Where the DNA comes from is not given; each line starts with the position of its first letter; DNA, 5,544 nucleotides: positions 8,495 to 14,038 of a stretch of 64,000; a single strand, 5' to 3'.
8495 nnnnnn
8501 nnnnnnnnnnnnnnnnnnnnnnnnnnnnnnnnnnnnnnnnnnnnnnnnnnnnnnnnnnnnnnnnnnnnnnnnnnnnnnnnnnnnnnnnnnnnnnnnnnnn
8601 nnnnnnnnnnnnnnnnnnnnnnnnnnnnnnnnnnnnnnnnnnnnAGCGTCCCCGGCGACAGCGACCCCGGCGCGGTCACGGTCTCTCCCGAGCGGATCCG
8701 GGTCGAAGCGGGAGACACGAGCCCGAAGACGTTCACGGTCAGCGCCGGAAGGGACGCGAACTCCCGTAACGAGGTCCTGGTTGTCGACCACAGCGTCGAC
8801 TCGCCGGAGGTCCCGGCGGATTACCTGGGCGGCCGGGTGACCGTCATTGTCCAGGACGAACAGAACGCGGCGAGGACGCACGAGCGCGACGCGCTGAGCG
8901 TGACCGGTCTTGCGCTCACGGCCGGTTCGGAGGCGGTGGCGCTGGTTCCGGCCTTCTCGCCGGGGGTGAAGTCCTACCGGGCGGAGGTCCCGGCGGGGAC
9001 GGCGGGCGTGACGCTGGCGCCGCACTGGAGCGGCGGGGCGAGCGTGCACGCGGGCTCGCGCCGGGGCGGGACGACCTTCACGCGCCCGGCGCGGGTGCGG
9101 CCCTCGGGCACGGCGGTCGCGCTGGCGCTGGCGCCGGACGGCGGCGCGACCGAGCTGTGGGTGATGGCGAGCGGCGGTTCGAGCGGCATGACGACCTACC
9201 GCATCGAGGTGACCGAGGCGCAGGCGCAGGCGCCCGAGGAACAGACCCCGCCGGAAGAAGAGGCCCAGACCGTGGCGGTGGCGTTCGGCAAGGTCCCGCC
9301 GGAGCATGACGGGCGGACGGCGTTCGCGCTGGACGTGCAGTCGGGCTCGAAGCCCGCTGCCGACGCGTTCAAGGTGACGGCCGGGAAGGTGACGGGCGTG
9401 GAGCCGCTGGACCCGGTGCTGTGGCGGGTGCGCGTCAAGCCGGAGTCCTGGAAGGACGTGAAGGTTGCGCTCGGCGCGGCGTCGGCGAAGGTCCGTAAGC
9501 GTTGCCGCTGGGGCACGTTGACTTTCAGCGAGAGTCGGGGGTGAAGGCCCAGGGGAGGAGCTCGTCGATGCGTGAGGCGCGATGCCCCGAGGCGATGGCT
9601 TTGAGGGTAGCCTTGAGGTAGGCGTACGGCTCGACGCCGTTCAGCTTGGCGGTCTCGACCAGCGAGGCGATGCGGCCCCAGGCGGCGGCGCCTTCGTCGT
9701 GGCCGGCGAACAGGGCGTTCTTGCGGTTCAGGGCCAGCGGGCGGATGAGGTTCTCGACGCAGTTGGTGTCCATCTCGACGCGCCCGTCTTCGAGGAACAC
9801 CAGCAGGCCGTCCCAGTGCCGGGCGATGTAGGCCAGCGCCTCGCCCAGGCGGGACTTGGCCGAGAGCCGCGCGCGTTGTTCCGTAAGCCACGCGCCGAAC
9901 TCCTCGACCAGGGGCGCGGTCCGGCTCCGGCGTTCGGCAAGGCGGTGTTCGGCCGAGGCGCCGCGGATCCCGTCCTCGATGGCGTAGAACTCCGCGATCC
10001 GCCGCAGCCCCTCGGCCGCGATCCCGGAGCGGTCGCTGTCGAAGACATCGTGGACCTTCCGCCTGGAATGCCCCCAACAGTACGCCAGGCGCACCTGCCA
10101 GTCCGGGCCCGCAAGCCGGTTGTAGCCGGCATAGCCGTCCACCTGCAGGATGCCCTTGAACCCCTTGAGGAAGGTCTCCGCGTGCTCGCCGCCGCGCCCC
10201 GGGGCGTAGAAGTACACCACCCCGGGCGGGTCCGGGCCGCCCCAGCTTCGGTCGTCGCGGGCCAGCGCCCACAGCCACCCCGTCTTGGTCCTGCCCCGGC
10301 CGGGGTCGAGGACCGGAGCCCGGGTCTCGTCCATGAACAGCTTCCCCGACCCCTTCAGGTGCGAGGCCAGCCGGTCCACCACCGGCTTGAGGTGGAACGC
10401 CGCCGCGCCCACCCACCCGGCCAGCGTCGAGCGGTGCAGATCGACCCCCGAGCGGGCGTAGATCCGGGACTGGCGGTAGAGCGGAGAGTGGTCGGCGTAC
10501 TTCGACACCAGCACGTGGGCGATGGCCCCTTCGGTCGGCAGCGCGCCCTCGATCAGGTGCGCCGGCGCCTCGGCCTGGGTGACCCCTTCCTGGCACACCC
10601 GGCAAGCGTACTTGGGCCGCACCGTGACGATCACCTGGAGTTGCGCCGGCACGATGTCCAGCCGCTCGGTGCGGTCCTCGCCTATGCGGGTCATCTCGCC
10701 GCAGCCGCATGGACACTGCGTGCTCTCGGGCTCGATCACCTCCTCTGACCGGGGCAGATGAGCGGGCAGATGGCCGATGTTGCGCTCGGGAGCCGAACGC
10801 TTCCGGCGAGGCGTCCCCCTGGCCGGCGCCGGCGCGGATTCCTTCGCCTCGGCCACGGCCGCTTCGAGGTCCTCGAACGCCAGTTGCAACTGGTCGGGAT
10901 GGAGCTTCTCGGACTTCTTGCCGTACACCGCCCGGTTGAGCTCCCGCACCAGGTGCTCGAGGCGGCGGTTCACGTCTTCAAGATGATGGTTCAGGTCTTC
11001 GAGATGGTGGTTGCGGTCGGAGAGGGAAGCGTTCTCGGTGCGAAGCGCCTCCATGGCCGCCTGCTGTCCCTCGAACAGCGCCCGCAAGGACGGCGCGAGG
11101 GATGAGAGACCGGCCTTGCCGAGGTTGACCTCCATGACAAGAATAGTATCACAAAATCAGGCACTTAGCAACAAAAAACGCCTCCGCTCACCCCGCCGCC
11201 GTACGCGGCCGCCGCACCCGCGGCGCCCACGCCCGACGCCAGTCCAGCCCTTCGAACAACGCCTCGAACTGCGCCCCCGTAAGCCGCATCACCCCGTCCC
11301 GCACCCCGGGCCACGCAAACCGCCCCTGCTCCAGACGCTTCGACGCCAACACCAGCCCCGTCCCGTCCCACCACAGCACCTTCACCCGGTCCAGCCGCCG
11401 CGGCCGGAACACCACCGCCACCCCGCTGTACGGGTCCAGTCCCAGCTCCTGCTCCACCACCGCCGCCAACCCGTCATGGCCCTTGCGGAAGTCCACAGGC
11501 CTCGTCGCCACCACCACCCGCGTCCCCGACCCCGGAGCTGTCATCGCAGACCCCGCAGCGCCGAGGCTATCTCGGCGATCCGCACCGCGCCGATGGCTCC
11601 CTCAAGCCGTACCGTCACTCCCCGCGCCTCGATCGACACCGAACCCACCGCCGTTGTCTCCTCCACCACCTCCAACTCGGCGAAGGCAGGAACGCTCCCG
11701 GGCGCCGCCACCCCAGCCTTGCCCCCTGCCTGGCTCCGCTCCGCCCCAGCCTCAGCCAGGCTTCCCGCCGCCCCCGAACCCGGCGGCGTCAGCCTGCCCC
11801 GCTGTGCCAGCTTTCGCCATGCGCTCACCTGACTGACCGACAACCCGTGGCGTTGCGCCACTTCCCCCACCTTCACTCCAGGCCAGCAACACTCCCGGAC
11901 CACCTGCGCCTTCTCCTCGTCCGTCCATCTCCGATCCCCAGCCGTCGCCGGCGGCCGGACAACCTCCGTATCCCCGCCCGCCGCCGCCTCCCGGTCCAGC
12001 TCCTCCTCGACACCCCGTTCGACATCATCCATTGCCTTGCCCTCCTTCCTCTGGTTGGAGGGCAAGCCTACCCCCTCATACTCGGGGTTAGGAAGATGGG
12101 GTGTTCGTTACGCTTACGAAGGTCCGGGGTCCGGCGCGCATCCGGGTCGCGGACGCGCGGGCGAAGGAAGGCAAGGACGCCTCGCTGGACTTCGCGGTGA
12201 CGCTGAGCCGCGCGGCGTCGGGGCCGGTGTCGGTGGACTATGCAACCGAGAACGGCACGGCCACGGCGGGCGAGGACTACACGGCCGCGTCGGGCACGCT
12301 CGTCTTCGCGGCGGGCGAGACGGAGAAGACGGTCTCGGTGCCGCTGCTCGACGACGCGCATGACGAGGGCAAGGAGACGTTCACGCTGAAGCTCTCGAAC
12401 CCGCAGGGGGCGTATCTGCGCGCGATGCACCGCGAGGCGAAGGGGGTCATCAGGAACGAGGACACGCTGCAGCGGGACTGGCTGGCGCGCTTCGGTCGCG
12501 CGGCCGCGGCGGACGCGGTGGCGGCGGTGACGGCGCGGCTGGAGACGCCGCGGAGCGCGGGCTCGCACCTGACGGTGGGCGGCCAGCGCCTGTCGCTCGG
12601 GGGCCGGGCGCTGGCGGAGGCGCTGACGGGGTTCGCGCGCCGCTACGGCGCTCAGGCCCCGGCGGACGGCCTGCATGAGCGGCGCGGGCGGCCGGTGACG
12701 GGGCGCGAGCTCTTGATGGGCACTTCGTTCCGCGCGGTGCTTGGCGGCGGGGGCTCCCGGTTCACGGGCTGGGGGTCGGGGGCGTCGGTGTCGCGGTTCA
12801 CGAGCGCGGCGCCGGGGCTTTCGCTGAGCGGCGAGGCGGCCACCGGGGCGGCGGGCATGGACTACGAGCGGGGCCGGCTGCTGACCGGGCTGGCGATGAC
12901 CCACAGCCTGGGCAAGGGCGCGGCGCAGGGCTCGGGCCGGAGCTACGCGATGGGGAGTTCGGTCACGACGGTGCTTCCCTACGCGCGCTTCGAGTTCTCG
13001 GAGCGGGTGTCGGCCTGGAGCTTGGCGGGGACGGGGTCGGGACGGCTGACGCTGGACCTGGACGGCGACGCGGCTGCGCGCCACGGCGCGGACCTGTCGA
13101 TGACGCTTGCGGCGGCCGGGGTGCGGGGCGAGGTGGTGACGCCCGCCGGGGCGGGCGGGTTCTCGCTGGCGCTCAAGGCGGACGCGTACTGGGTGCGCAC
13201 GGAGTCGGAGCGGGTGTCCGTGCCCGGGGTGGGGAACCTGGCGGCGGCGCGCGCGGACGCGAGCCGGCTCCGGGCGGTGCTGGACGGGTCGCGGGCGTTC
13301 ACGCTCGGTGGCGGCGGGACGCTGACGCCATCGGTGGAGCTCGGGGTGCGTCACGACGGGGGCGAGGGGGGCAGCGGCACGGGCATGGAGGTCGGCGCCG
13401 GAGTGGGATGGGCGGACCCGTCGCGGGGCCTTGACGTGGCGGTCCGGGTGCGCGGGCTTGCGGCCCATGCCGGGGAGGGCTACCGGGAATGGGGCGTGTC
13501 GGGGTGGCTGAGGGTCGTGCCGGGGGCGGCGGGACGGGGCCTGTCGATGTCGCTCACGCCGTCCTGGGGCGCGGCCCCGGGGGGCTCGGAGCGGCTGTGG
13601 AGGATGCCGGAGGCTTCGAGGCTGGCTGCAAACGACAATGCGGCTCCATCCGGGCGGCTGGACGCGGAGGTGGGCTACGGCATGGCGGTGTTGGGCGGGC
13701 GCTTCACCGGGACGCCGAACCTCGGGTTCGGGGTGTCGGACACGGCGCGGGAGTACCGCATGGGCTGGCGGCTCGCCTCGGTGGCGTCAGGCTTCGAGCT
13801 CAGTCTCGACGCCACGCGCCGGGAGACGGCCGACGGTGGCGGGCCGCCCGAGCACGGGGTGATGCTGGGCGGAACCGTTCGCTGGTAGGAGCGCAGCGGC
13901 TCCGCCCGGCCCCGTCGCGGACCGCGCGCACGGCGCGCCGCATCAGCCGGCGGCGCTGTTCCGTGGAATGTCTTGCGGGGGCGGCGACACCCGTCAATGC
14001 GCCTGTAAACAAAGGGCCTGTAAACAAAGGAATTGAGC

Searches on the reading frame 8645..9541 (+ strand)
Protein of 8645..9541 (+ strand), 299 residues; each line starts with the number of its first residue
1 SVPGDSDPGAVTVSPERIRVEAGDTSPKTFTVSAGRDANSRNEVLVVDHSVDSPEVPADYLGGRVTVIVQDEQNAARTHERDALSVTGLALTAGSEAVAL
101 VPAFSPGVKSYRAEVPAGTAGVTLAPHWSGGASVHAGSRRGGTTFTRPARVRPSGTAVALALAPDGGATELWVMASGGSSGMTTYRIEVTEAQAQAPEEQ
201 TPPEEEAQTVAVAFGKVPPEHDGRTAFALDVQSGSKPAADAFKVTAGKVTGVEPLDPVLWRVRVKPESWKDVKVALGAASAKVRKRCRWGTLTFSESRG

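Call 68: search_protein_families(library=pfam, proteins=[window:8645-9541:+], max_evalue=5)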
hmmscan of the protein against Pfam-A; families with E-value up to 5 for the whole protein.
window:8645-9541:+ (299 aa): 2 families
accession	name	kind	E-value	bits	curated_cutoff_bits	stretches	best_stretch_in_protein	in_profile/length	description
PF12733.13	Cadherin-like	-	1.4e-06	29.1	24.2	1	96-190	7-87/89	Cadherin-like beta sandwich domain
PF09853.14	DUF2080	-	0.15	12.2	21.5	1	55-72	32-49/50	Putative transposon-encoded protein (DUF2080)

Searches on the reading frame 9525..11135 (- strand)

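Call 45: search_protein_families(library=pfam, proteins=[window:9525-11135:-], max_evalue=0.001)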
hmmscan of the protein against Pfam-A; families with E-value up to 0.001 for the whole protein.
window:9525-11135:- (536 aa): 4 families
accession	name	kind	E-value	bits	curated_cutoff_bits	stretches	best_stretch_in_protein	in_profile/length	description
PF03050.20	DDE_Tnp_IS66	-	1.2e-100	337.1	23.1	1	199-484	3-283/284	Transposase IS66 family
PF13817.11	DDE_Tnp_IS66_C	-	2.9e-18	66.2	30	1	491-529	1-39/39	IS66 C-terminal element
PF13005.12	zf-IS66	-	1.1e-16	61.4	27.3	1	139-181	2-45/46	zinc-finger binding domain of transposase IS66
PF13007.12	LZ_Tnp_IS66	-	3.5e-13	50.5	22.9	1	58-131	1-70/71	Transposase C of IS166 homeodomain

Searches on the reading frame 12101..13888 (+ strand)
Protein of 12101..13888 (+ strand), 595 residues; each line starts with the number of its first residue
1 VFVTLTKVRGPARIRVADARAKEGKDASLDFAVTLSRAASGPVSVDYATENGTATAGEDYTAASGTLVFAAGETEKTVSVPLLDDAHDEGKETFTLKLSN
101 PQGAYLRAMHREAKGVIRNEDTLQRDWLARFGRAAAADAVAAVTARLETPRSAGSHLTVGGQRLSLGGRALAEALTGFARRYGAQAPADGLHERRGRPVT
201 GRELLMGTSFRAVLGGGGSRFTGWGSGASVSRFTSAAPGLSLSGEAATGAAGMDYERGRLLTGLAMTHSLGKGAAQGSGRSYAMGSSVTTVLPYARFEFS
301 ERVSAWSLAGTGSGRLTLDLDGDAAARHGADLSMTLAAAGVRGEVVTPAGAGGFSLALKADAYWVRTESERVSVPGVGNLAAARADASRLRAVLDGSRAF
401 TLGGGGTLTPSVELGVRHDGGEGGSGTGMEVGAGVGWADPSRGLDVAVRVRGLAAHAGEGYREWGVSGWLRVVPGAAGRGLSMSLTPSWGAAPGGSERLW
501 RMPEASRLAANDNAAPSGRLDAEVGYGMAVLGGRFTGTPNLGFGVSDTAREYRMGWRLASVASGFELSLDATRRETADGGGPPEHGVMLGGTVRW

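Call 45: search_protein_families(library=pfam, proteins=[window:12101-13888:+], max_evalue=0.001)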
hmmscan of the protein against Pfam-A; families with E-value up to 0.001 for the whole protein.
window:12101-13888:+ (595 aa): 1 family
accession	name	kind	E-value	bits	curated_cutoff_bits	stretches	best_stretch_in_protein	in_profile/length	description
PF03160.20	Calx-beta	-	1e-19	71.1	27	1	28-104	23-100/119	Calx-beta domain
